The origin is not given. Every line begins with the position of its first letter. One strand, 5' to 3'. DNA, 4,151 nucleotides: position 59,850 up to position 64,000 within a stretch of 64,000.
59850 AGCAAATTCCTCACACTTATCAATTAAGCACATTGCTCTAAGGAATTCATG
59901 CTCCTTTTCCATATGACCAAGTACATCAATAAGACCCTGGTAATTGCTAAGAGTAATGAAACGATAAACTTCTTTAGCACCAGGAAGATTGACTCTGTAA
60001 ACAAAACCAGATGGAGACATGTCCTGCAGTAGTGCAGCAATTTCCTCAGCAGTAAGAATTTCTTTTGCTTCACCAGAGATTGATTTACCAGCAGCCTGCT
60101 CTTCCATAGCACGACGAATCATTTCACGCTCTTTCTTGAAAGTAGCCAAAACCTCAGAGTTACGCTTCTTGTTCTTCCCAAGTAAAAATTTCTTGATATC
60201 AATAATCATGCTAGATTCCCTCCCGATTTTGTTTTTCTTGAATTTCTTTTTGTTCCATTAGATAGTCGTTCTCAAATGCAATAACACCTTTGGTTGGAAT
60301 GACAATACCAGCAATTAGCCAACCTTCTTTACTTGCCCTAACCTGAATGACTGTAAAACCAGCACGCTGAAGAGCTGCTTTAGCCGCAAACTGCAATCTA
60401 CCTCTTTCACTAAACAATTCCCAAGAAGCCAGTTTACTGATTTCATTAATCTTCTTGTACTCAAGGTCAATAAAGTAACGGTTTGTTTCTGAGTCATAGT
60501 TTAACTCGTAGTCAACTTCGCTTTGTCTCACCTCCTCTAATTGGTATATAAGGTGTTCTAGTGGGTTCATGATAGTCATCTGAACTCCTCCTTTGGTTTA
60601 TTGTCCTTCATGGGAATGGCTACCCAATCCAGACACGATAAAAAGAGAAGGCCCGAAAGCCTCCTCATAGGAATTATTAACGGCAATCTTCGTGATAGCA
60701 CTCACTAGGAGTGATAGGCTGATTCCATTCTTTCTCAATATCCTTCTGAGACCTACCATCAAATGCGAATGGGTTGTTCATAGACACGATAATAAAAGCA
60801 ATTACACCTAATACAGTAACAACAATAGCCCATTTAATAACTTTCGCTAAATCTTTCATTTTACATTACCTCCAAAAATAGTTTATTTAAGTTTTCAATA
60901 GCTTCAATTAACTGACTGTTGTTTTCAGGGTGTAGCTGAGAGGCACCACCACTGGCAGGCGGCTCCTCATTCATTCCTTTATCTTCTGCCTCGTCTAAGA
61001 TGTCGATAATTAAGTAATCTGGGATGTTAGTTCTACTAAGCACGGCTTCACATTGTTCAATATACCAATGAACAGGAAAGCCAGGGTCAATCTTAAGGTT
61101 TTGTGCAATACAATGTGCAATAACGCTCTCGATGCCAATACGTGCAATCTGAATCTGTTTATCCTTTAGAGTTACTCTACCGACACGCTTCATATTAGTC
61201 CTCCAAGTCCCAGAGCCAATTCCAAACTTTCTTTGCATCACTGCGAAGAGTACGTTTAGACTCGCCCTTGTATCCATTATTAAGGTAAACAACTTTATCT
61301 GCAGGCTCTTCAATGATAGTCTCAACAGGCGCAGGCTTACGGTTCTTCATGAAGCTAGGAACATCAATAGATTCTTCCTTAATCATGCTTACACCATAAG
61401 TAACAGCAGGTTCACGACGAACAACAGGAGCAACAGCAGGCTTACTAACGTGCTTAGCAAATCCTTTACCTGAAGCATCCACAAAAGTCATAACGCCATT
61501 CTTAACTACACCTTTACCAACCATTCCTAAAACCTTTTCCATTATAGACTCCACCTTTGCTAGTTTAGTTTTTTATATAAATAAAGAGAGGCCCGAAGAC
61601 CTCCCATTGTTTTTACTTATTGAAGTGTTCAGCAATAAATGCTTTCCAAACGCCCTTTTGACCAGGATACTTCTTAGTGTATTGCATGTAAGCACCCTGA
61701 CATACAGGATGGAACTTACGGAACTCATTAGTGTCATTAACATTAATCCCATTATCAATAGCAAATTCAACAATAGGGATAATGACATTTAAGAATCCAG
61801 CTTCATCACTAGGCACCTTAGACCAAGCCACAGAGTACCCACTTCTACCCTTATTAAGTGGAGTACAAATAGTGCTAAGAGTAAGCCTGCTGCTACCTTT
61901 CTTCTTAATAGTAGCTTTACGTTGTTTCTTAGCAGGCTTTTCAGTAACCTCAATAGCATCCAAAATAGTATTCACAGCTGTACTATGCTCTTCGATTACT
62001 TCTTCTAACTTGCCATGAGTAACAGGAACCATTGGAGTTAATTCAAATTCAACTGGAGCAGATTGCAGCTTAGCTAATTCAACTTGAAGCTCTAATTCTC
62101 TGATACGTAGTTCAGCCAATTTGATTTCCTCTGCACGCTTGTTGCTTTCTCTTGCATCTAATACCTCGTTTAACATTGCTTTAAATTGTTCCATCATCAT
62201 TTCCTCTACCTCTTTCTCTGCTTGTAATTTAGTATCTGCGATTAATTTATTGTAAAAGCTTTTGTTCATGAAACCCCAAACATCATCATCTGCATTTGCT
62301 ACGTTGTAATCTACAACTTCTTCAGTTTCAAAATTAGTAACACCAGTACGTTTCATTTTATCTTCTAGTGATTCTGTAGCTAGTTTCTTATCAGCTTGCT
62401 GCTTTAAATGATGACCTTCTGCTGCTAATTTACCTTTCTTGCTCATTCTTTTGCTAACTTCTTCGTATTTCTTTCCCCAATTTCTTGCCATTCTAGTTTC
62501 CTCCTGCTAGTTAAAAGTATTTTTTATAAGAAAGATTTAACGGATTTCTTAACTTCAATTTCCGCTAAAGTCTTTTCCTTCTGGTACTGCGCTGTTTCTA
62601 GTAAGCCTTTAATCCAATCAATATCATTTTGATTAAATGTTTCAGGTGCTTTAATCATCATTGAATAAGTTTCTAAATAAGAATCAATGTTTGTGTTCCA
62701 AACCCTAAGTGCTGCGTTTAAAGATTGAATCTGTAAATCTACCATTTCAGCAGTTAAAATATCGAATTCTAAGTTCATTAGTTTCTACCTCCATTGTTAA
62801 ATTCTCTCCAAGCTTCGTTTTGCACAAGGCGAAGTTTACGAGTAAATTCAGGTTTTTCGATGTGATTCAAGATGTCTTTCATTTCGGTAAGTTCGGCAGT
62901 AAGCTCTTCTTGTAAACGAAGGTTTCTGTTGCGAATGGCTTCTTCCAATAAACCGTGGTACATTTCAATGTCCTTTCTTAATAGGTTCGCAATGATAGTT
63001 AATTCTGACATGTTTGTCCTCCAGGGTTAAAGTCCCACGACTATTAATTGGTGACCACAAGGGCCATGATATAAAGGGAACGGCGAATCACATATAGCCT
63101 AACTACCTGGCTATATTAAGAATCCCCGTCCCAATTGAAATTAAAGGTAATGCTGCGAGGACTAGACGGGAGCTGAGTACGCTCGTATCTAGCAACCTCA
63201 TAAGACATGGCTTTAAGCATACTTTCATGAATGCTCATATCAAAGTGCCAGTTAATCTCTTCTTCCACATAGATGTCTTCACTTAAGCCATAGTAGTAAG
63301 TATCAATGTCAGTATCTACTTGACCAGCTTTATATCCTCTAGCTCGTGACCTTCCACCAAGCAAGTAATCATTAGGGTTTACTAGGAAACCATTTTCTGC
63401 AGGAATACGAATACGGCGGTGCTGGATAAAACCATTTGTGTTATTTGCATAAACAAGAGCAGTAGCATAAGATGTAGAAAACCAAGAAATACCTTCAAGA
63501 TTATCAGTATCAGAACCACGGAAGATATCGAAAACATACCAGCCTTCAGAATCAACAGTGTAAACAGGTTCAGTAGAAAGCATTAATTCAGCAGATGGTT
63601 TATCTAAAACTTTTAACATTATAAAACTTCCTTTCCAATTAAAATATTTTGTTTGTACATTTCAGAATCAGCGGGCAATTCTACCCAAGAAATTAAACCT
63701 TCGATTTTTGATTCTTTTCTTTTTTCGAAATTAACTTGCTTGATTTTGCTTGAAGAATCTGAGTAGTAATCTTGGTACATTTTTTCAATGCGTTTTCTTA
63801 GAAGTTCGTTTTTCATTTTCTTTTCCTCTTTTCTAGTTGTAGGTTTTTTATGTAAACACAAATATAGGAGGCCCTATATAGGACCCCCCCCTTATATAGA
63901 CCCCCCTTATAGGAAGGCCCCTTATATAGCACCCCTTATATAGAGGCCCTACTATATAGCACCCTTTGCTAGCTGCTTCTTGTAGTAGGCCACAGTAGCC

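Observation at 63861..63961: Phased array of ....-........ units immediately upstream of the long structural-type operon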

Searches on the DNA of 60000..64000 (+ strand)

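Call 6: search_dna_similar(query=window:60000-64000:+, collection=phages, mode=near)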
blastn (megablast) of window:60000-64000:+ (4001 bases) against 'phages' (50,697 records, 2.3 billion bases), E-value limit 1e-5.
No match.

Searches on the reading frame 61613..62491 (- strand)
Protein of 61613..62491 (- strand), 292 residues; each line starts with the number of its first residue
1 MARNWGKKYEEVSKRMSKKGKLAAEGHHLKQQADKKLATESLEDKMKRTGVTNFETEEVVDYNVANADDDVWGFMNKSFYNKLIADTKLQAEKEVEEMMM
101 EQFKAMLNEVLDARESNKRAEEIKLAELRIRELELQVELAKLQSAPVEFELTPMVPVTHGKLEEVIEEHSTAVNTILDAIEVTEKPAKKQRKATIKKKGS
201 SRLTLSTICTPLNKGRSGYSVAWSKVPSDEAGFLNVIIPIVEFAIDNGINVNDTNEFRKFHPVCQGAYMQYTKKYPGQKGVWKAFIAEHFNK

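Call 12: search_protein_families(library=phrogs, proteins=[window:61613-62491:-], max_evalue=0.001)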
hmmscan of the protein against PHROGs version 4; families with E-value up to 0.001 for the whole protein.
window:61613-62491:- (292 aa): 0 families

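Call 42: find_homologous_proteins(query=window:61613-62491:-, max_evalue=0.001)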
Query window:61613-62491:- (292 aa): 13 proteins with E <= 0.001 among 1131 candidates.
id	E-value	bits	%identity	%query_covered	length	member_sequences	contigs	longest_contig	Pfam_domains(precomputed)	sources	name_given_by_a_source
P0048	1.7e-188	643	100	100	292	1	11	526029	-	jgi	jgi:hypothetical protein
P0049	2.7e-119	416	67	100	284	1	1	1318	-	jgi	jgi:hypothetical protein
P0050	3.1e-113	396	67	99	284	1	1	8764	-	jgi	jgi:hypothetical protein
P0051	1.4e-104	368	61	99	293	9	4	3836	-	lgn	-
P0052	7.7e-103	362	61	98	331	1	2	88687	-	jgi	jgi:hypothetical protein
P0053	1.0e-94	335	66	87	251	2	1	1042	-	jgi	jgi:beta-glucosidase-like glycosyl hydrolase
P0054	1.7e-93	331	58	97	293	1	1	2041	-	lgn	-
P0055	1.0e-83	299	54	97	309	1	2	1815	-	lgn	-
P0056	1.9e-70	256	50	97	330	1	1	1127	-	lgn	-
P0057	6.5e-69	251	51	91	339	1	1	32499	-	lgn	-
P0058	4.8e-64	235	43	99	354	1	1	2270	-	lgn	-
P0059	1.1e-38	152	49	56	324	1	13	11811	-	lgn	-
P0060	1.1e-26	112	34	98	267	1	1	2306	-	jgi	jgi:hypothetical protein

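Call 43: find_encoding_contigs(protein=P0052, flank=10000, max_places=3)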
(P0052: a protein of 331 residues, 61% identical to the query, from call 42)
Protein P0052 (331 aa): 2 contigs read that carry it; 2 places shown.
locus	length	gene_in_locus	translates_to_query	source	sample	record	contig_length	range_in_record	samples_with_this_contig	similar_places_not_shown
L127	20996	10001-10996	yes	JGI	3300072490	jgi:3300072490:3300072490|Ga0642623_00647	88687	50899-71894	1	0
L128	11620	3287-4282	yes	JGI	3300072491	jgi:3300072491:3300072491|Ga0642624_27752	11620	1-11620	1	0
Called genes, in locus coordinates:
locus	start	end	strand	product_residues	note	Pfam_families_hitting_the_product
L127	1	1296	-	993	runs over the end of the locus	PF14890:Intein_splicing, PF14528:LAGLIDADG_3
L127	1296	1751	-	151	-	-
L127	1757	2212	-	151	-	-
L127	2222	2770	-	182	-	-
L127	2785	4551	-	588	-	-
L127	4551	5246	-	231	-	-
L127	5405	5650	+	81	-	-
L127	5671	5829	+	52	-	-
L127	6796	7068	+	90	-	-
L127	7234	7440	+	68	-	-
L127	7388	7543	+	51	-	PF12651:RHH_3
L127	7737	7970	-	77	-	-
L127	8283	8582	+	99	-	-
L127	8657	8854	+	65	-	-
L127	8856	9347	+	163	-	-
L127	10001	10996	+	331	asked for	-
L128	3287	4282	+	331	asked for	-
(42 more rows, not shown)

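Call 44: find_encoding_contigs(protein=P0050, flank=10000, max_places=3)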
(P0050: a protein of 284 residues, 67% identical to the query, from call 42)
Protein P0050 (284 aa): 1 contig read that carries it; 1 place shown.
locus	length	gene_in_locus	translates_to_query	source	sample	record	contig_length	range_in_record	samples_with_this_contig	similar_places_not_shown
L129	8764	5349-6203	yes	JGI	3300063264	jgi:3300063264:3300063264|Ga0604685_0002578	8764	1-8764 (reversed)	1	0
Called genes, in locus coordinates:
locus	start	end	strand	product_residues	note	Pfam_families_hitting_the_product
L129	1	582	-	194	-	?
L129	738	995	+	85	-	-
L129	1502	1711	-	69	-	-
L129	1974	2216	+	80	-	-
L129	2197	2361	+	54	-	-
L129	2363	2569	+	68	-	-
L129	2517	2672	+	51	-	PF12651:RHH_3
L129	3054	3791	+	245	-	-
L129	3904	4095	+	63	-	-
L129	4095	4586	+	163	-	-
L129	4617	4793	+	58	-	-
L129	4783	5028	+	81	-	-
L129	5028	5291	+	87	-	-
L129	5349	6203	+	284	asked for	-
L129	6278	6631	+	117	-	-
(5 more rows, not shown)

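Call 52: find_encoding_contigs(protein=P0057, flank=10000, max_places=3)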
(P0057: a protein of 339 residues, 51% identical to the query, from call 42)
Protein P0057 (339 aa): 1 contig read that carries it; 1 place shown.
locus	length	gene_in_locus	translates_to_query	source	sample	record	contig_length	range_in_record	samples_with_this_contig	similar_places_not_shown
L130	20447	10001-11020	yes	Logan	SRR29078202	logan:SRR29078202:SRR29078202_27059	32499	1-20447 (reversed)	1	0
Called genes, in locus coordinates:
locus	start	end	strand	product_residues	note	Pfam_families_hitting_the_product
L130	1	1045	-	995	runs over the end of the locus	PF14890:Intein_splicing, PF14528:LAGLIDADG_3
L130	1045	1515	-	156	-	-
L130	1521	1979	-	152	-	-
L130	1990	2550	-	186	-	-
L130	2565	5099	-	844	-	-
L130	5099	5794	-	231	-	-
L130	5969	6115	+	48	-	-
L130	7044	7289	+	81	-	-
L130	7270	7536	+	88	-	-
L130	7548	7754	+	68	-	-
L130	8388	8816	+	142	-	-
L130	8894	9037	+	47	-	-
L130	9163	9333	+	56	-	-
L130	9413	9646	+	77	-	-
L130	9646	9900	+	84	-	-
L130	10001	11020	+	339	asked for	-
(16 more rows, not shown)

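Call 53: find_encoding_contigs(protein=P0051, flank=10000, max_places=6)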
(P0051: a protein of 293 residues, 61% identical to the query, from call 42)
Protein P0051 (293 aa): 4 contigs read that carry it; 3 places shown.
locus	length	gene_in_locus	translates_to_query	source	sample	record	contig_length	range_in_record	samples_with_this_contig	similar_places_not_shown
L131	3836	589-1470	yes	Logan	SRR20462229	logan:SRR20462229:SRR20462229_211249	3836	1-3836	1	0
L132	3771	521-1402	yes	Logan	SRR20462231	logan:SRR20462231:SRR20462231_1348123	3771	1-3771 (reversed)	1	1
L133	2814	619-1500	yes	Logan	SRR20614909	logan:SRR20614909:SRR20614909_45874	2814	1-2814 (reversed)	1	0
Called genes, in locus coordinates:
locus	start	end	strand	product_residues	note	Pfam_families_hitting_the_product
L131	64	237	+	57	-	-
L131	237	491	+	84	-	-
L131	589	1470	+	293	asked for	-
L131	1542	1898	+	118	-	-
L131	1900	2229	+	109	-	-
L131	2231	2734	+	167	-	-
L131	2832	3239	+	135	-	-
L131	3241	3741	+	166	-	-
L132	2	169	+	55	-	?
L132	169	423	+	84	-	-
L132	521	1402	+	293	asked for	-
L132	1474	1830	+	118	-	-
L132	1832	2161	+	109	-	-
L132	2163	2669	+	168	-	-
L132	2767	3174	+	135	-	-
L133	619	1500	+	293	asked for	-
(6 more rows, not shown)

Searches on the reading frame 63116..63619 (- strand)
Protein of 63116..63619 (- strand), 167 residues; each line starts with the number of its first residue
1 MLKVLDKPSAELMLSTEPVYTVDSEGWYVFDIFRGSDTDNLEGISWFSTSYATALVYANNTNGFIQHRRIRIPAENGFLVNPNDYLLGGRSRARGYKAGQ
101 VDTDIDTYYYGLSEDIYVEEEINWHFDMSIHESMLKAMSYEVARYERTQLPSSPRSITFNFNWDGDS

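Call 9: find_encoding_contigs(protein=window:63116-63619:-, flank=10000, max_places=10)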
Protein window:63116-63619:- (167 aa): 13 contigs read that carry it; 5 places shown.
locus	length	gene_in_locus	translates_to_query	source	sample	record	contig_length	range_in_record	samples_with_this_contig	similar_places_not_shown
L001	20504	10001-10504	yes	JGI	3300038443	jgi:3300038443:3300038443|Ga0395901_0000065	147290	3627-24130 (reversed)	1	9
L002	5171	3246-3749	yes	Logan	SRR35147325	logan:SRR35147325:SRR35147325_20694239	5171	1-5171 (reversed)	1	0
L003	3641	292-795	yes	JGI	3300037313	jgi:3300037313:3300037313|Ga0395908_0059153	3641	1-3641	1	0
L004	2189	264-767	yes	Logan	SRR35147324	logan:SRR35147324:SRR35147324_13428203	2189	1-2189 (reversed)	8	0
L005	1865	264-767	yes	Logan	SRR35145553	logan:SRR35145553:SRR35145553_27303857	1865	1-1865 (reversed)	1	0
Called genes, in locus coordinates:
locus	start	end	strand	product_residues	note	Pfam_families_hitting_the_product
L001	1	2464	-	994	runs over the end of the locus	PF14890:Intein_splicing, PF14528:LAGLIDADG_3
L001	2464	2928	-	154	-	-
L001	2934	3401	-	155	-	-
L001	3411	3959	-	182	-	-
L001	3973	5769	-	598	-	-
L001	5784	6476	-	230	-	-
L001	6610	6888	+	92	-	-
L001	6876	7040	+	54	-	-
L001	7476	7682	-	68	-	-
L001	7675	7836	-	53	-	-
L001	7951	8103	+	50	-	-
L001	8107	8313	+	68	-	-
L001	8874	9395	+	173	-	-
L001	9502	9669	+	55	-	-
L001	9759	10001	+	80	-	-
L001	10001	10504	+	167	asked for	-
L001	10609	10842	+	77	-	-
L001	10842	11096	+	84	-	-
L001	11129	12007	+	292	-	-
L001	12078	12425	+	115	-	-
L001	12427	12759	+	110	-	-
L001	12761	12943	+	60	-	-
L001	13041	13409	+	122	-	-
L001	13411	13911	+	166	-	-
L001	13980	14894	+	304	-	-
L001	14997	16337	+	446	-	PF19067:DUF5763 (faint)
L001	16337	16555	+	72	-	-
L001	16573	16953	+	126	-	-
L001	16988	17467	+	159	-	-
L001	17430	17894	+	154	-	-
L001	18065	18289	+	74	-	-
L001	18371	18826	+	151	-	-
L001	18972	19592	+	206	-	-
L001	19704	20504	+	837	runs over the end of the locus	-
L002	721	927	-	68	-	-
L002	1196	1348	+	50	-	-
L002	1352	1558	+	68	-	-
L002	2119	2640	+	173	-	-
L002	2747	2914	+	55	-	-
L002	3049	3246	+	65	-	-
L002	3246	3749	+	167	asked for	-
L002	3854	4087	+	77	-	-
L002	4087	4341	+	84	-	-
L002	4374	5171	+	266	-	?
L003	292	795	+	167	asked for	-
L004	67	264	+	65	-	-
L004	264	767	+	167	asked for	-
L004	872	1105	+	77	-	-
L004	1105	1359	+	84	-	-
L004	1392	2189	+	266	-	?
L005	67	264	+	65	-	-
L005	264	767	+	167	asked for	-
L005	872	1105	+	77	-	-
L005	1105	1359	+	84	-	-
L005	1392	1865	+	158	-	?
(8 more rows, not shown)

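Call 12: search_protein_families(library=phrogs, proteins=[window:63116-63619:-], max_evalue=0.001)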
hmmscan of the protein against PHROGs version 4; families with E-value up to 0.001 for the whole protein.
window:63116-63619:- (167 aa): 0 families

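Call 25: find_related_loci(query=window:63116-63619:-, collection=viral_contigs, flank=6000)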
Query window:63116-63619:- (167 aa) in viral_contigs; peptide patterns used: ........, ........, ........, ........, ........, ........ (x = any residue, [..] = any of these).
6 stretches matched a pattern, but none encodes a relative of the query by tblastn (E <= 1e-3).

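Call 26: find_homologous_proteins(query=window:63116-63619:-, max_evalue=0.001)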
Query window:63116-63619:- (167 aa): 3 proteins with E <= 0.001 among 28 candidates.
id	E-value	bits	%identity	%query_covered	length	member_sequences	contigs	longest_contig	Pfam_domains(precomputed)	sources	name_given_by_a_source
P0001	3.6e-109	380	100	100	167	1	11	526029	-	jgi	jgi:hypothetical protein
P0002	3.4e-58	214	60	94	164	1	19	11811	-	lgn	-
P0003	8.4e-49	184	59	96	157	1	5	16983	-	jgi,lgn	jgi:hypothetical protein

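Call 27: find_encoding_contigs(protein=P0002, flank=10000, max_places=6)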
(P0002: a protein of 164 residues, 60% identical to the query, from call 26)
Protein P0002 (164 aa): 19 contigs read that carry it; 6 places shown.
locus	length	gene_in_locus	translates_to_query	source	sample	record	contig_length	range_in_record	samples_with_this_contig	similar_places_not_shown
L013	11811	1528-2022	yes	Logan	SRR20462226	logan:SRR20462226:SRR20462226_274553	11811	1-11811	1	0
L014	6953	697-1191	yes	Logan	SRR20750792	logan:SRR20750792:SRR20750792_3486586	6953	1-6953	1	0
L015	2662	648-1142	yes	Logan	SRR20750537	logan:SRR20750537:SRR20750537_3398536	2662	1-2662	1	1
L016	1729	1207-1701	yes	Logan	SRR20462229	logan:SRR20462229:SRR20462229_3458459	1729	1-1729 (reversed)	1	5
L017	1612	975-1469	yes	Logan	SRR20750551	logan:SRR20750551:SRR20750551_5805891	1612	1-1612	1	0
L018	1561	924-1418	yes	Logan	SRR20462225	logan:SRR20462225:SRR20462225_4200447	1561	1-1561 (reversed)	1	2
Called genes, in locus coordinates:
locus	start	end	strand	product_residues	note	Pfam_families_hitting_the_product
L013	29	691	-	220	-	PF14528:LAGLIDADG_3 (faint)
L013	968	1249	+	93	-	-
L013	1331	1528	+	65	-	-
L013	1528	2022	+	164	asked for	-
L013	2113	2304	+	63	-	-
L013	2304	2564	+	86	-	-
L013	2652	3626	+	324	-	-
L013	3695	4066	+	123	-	-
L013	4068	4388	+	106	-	-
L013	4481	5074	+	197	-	-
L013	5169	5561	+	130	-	-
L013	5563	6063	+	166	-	-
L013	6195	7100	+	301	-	-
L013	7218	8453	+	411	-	PF19067:DUF5763 (faint), PF01476:LysM (faint)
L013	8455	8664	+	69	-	-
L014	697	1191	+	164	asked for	-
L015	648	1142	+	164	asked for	-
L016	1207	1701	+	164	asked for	-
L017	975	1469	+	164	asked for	-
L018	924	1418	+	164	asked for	-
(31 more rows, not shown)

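Call 28: find_encoding_contigs(protein=P0003, flank=10000, max_places=6)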
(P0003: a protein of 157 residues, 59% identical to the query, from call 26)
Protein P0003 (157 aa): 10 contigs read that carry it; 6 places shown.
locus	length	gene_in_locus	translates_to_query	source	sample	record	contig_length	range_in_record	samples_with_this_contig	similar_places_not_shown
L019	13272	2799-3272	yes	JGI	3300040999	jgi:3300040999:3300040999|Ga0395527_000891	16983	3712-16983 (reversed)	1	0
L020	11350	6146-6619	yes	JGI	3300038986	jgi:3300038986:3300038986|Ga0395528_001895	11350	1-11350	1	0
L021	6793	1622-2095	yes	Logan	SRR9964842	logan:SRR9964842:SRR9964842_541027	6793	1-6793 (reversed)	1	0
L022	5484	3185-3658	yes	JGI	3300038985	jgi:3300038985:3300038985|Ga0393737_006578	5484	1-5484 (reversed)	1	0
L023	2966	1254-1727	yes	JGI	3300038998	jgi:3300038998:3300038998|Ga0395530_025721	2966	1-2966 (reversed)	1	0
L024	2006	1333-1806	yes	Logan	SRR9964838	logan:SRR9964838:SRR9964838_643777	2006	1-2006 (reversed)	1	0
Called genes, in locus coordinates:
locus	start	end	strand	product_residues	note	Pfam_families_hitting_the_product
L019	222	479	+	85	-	-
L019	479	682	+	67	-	-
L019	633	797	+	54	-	PF12651:RHH_3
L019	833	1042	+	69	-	-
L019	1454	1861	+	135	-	-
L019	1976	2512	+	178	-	PF08858:IDEAL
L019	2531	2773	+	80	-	-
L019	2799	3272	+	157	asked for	-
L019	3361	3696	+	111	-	-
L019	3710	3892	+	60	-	-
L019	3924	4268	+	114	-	-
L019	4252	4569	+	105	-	-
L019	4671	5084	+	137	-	-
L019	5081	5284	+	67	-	-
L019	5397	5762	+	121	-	-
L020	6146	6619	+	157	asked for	-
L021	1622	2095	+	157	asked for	-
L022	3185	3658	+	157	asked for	-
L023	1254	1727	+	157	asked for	-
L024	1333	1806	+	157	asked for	-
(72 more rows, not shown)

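Call 51: find_related_loci(query=A2, collection=metagenome_contigs, flank=3500)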
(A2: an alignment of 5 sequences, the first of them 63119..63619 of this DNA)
Query A2 (167 aa) in metagenome_contigs; peptide patterns used: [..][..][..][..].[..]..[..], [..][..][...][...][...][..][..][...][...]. (x = any residue, [..] = any of these).
430 stretches matched a pattern, but none encodes a relative of the query by tblastn (E <= 1e-3).
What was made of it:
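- Tried and rejected: These samples appear not to be in those collections (calls 25, 51).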

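Call 55: search_protein_families(library=phrogs, proteins=[L001:2-2464:-, L001:2464-2928:-, L001:2934-3401:-, L001:3411-3959:-, L001:3973-5769:-, L001:5784-6476:-, L001:7951-8103:+, L001:8107-8313:+, L001:8874-9395:+, L001:9502-9669:+], max_evalue=0.001)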
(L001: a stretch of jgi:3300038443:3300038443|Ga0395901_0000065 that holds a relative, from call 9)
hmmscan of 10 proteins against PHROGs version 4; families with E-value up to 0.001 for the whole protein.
L001:2-2464:- (821 aa): 3 families
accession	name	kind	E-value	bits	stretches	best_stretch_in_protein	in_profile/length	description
phrog_2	-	head and packaging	1.3e-21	78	1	457-805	291-546/807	terminase large subunit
phrog_675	-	head and packaging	1.5e-05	24.5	0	459-568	71-169/576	terminase large subunit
phrog_9666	-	unknown function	6.7e-05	22.3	1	388-465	420-495/779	-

L001:2464-2928:- (154 aa): 0 families

L001:2934-3401:- (155 aa): 0 families

L001:3411-3959:- (182 aa): 0 families

L001:3973-5769:- (598 aa): 0 families

L001:5784-6476:- (230 aa): 0 families

L001:7951-8103:+ (50 aa): 0 families

L001:8107-8313:+ (68 aa): 0 families

L001:8874-9395:+ (173 aa): 0 families

L001:9502-9669:+ (55 aa): 0 families
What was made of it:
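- Checked: The large terminase lies on the opposite strand beyond the window (call 55).
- The array is about 1.8 kb from the point where genes diverge, and the terminase module is about 7 kb away (calls 9, 55).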

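Call 65: search_dna_similar(query=L001:2-2464:-, collection=phages, mode=protein, max_rows=15)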
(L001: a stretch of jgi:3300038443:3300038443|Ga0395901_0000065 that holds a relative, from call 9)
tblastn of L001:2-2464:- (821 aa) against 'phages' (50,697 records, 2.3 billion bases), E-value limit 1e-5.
Records with a match: 92; places in all: 92; records where one place covers at least 80% of the query: 3.
Best place of each record, by identity: 60-80% 1; <60% 91.
By first word of the organism name: Salmonella 41; Staphylococcus 19; Bacillus 9; Vibrio 9; Escherichia 5; Acinetobacter 2; Moorella 1; Psychrobacillus 1; Mammaliicoccus 1; Enterococcus 1; and 3 more.
By host as written in the record: - 11; Salmonella enterica subsp. enterica serovar Enteritidis PT1 10; Bacillus pumilus GR8 4; Staphylococcus epidermidis 4; Staphylococcus epidermidis F12 4; Salmonella enterica 4; Salmonella enterica subsp. enterica serovar Typhimurium 4; Salmonella sp. 3; and 39 more.
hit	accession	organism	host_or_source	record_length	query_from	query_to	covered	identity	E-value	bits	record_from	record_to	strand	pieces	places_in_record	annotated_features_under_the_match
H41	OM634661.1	Bacillus phage vB_BauM_KLEB27-3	Bacillus australimaris sKR4M-27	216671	5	820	99%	65.6%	0e+0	1132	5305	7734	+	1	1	terminase large subunit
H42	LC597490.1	Bacillus phage vB_BceM_WH1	Bacillus cereus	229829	5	821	100%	58.9%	0e+0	982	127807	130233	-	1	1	phage terminase large subunit family protein_gp116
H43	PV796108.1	Bacillus phage Edson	Bacillus cereus BC102p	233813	5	821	100%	58.9%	0e+0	982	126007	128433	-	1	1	hypothetical protein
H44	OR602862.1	Moorella phage MTATph1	Moorella thermoacetica DSM 103132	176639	5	803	49%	36.9%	7e-59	283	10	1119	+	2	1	terminase large subunit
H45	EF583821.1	Bacillus phage 0305phi8-36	Bacillus thuringiensis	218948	457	815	44%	32.7%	2e-34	149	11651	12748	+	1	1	ORF117: terminase large subunit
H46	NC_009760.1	Bacillus phage 0305phi8-36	Bacillus thuringiensis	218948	457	815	44%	32.7%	2e-34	149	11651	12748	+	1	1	ORF117: terminase large subunit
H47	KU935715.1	Acinetobacter phage vB_AbaM_ME3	Acinetobacter baumannii DSM 30007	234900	422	813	48%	26.7%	1e-29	133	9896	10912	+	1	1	large terminase subunit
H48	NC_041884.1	Acinetobacter phage vB_AbaM_ME3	Acinetobacter baumannii DSM 30007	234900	422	813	48%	26.7%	1e-29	133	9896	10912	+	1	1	large terminase subunit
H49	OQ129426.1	Staphylococcus phage vB_SauM_JDF86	Staphylococcus aureus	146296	55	499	54%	22.9%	2e-8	64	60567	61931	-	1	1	hypothetical protein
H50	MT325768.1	Psychrobacillus phage Perkons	Psychrobacillus psychrodurans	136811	44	471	52%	23.7%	1e-7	62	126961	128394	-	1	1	terminase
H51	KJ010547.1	Bacillus phage Bp8p-C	Bacillus pumilus GR8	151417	32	499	57%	21.5%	3e-6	57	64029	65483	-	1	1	putative intein containing helicase/endonuclease protein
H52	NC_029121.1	Bacillus phage Bp8p-C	Bacillus pumilus GR8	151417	32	499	57%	21.5%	3e-6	57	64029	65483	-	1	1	DNA helicase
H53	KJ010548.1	Bacillus phage Bp8p-T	Bacillus pumilus GR8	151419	32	499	57%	21.5%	3e-6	57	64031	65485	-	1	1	putative intein containing helicase/endonuclease protein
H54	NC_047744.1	Bacillus phage Bp8p-T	Bacillus pumilus GR8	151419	32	499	57%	21.5%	3e-6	57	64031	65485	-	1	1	putative intein containing helicase/endonuclease protein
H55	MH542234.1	Staphylococcus phage Terranova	Staphylococcus epidermidis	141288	47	457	50%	23.3%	5e-8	63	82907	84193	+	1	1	intein-containing DNA helicase precursor | DNA helicase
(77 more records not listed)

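Call 79: search_protein_families(library=pfam, proteins=[window:63116-63619:-], max_evalue=0.01)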
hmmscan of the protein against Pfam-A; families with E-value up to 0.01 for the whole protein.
window:63116-63619:- (167 aa): 0 families
